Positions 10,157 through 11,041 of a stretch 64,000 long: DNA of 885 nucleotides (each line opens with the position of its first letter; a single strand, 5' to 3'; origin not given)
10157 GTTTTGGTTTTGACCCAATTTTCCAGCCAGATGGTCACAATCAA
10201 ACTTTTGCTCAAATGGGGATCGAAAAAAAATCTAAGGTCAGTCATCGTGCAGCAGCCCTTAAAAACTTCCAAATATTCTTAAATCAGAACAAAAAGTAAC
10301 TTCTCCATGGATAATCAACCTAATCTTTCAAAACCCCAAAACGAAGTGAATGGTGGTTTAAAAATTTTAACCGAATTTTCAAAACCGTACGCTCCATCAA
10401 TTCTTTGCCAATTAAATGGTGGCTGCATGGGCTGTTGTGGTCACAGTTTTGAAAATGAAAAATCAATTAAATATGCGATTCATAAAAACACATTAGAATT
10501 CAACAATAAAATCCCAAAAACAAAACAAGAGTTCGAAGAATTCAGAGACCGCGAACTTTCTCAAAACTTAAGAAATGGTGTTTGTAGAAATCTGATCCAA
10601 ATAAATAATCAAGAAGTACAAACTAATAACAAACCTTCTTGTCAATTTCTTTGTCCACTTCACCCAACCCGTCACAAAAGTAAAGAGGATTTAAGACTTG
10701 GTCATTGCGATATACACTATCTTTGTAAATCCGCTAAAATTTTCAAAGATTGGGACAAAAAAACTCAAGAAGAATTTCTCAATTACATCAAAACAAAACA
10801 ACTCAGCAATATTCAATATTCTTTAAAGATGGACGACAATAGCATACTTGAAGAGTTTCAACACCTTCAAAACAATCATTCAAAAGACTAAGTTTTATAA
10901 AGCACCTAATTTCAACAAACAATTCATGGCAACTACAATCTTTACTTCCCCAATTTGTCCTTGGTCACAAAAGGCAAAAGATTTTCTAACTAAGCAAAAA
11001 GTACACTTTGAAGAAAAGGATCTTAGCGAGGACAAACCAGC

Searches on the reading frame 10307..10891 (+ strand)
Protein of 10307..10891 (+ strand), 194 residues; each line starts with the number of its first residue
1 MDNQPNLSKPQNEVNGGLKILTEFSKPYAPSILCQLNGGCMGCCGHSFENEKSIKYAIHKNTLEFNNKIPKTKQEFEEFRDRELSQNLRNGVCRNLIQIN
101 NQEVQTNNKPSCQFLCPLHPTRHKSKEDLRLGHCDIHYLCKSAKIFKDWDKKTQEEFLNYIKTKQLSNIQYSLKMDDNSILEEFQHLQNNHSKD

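Call 50: find_encoding_contigs(protein=window:10307-10891:+, flank=10000, max_places=1)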
Protein window:10307-10891:+ (194 aa): 24 contigs read that carry it; 1 place shown.
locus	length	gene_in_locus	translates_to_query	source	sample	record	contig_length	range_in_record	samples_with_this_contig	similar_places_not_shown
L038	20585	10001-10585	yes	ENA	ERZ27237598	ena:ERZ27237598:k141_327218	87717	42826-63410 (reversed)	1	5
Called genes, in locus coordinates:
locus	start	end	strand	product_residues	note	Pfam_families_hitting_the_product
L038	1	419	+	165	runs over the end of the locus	-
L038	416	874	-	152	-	PF01951:Archease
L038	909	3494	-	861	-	PF01411:tRNA-synt_2c, PF07973:tRNA_SAD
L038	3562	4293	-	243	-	PF01978:TrmB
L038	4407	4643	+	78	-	-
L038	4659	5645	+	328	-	-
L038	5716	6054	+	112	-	-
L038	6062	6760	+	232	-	-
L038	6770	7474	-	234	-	-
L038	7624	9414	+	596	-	PF03485:Arg_tRNA_synt_N, PF00750:tRNA-synt_1d, PF05746:DALR_1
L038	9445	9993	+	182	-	PF01725:Ham1p_like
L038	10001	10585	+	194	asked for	-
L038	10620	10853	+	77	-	PF00462:Glutaredoxin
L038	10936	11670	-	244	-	PF02698:DUF218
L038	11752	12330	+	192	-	PF01965:DJ-1_PfpI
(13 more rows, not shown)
